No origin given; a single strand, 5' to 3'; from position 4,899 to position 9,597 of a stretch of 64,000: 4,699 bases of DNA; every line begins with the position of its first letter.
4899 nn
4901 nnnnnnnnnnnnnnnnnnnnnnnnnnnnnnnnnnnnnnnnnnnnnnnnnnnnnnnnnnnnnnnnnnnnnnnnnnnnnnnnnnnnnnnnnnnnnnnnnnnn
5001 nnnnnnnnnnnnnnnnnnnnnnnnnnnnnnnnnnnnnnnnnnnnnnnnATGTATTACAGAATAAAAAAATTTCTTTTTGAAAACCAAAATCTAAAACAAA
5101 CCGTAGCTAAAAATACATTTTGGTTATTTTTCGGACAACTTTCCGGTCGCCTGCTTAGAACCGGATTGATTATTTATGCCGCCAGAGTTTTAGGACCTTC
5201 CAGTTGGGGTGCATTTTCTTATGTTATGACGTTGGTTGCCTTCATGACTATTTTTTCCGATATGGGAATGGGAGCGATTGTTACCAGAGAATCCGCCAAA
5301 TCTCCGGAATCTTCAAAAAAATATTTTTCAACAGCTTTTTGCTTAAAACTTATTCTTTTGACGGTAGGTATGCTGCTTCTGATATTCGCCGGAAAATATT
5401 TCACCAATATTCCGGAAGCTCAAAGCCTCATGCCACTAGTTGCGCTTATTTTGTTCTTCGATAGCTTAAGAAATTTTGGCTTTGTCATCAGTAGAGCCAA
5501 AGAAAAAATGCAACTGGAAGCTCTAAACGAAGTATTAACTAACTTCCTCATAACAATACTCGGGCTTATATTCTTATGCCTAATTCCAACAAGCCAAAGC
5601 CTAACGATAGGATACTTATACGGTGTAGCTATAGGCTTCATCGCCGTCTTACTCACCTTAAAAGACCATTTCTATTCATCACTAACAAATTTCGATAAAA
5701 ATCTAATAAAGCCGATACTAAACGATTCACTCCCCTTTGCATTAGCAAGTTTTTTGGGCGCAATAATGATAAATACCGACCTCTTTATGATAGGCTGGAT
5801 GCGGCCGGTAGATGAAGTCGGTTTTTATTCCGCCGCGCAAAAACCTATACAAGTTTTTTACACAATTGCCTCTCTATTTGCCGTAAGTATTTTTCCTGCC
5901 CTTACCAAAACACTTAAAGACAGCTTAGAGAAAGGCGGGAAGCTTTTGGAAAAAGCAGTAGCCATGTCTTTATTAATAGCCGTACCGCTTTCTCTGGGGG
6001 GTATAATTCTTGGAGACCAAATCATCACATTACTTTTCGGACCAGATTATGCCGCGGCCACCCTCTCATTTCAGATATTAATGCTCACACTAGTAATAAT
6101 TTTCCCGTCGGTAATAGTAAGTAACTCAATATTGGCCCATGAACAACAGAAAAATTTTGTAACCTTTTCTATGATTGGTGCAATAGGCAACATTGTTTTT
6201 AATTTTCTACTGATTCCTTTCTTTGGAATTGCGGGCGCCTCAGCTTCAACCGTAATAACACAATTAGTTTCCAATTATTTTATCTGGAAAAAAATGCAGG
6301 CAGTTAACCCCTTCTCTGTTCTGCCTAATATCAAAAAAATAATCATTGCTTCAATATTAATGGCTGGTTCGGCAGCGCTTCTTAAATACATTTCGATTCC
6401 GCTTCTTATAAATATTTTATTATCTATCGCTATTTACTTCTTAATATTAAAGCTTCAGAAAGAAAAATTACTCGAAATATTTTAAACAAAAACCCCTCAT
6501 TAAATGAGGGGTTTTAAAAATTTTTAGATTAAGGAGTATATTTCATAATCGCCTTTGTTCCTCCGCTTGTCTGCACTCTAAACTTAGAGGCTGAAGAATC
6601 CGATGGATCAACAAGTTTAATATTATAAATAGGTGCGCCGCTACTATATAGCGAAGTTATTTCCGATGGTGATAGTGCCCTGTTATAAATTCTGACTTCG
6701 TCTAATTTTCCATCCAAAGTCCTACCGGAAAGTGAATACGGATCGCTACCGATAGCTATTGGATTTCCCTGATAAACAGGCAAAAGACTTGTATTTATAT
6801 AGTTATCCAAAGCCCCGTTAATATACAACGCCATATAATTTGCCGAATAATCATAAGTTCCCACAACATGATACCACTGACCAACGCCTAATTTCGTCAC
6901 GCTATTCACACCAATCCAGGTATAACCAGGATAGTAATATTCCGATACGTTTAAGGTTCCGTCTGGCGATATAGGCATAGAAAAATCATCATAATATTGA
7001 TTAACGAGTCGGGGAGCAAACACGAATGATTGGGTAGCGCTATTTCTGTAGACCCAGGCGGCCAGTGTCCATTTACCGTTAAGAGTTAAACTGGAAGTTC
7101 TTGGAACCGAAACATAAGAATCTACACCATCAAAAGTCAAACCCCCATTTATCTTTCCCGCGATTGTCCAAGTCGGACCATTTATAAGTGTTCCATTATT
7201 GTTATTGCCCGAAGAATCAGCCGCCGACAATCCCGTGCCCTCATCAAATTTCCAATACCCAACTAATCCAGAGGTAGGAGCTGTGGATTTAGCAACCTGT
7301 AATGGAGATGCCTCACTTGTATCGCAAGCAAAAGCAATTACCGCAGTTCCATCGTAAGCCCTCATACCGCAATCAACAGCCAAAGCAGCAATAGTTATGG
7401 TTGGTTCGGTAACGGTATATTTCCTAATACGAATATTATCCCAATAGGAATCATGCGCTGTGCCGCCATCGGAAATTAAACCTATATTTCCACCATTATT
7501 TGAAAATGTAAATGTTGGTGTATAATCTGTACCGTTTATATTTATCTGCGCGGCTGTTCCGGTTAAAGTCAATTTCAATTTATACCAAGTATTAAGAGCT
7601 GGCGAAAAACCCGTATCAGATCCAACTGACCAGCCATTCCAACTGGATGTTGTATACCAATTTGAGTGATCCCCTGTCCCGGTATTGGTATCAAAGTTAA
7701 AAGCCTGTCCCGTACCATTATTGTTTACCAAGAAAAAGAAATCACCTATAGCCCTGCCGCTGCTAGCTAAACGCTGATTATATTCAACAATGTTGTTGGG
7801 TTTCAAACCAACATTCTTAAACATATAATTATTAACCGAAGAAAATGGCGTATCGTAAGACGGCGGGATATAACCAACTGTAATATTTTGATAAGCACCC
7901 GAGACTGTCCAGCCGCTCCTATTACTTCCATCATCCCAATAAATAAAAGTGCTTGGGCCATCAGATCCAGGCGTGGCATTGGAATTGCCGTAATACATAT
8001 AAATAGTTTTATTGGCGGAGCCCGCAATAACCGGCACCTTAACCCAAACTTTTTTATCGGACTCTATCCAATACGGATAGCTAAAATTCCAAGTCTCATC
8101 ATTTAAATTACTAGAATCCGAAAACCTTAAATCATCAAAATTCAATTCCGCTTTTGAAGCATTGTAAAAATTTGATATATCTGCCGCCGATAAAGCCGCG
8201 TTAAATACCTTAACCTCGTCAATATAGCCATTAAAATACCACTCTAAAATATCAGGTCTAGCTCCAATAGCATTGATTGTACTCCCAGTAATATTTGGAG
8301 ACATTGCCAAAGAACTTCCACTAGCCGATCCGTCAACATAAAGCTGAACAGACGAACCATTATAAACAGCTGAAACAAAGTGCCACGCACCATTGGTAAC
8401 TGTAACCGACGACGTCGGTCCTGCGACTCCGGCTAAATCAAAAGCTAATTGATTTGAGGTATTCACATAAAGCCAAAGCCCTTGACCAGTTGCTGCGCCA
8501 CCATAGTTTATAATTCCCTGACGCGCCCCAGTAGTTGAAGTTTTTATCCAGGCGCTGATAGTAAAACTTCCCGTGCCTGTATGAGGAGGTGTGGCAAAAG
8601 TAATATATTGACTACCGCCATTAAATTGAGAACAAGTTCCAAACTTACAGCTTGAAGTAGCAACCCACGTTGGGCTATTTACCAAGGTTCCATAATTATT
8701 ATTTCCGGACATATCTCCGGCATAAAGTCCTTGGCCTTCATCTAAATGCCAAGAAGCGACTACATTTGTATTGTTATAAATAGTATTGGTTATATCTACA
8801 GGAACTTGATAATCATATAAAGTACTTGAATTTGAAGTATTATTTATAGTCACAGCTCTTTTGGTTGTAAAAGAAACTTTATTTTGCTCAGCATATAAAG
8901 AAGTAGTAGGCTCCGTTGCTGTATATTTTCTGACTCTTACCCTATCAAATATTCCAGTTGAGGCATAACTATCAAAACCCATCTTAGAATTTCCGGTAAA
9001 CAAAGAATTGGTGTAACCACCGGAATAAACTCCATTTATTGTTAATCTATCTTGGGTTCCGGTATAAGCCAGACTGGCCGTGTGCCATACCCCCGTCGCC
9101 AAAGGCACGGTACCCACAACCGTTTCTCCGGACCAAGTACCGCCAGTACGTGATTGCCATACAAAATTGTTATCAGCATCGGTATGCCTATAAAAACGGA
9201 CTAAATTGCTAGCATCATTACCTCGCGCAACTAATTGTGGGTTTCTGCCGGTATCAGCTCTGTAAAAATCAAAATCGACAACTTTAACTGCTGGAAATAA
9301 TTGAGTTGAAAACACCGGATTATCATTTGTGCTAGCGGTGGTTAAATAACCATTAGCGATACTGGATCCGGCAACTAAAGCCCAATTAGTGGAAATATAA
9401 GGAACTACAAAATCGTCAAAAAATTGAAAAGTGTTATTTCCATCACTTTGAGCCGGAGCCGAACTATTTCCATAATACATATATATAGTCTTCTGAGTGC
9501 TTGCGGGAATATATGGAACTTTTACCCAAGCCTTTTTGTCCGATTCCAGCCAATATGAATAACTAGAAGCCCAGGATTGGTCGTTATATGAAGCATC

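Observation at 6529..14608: Giant 2323-aa surface protein built from repeated split-DUF2341/nested-LamG modules, paired with a glycine-rich tail-fibre-motif protein downstream of polysaccharide export genes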

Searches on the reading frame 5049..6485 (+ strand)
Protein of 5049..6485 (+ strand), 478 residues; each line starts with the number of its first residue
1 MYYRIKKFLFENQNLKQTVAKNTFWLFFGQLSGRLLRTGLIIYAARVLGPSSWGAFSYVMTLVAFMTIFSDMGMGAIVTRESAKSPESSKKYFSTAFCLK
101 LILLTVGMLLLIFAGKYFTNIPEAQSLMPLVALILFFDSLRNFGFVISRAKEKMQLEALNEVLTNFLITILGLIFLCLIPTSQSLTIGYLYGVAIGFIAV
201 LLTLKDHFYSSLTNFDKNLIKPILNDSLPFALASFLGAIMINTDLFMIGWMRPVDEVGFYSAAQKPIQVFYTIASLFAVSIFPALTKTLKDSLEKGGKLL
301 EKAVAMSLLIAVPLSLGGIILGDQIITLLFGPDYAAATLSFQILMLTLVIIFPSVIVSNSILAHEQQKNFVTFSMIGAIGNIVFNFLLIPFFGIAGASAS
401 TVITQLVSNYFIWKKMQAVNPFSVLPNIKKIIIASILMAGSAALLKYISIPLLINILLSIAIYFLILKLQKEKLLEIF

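Call 6: search_protein_families(library=pfam, proteins=[window:5049-6485:+], max_evalue=0.001)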
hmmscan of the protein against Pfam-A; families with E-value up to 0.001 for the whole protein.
window:5049-6485:+ (478 aa): 3 families
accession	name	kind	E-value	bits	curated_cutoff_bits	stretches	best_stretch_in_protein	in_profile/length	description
PF01943.22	Polysacc_synt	-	2.1e-36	126.2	28.2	1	19-288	1-273/274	Polysaccharide biosynthesis protein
PF13440.11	Polysacc_synt_3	-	4.9e-25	88.8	23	1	45-336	3-290/293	Polysaccharide biosynthesis protein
PF03023.19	MurJ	-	2e-08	33.8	27.4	1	93-450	55-437/451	Lipid II flippase MurJ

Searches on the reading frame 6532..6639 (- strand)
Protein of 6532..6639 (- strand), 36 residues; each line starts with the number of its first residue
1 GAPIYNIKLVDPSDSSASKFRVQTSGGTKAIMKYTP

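Call 10: search_protein_families(library=pfam, proteins=[window:6532-6639:-], max_evalue=1)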
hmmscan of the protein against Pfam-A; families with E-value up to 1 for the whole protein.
seq(36 aa): 0 families

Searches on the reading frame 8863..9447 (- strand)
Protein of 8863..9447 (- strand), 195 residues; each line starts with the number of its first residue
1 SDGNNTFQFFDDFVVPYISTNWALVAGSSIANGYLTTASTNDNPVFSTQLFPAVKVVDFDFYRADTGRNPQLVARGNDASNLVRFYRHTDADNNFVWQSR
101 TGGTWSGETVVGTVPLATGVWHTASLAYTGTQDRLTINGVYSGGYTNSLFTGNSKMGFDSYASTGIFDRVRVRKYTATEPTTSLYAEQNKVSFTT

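Call 10: search_protein_families(library=pfam, proteins=[window:8863-9447:-], max_evalue=1)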
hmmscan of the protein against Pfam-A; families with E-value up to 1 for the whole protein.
seq(195 aa): 1 family
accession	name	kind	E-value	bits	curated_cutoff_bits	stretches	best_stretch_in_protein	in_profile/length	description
PF13385.13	Laminin_G_3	-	0.00058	20.5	27.6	1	65-172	29-140/151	Concanavalin A-like lectin/glucanases superfamily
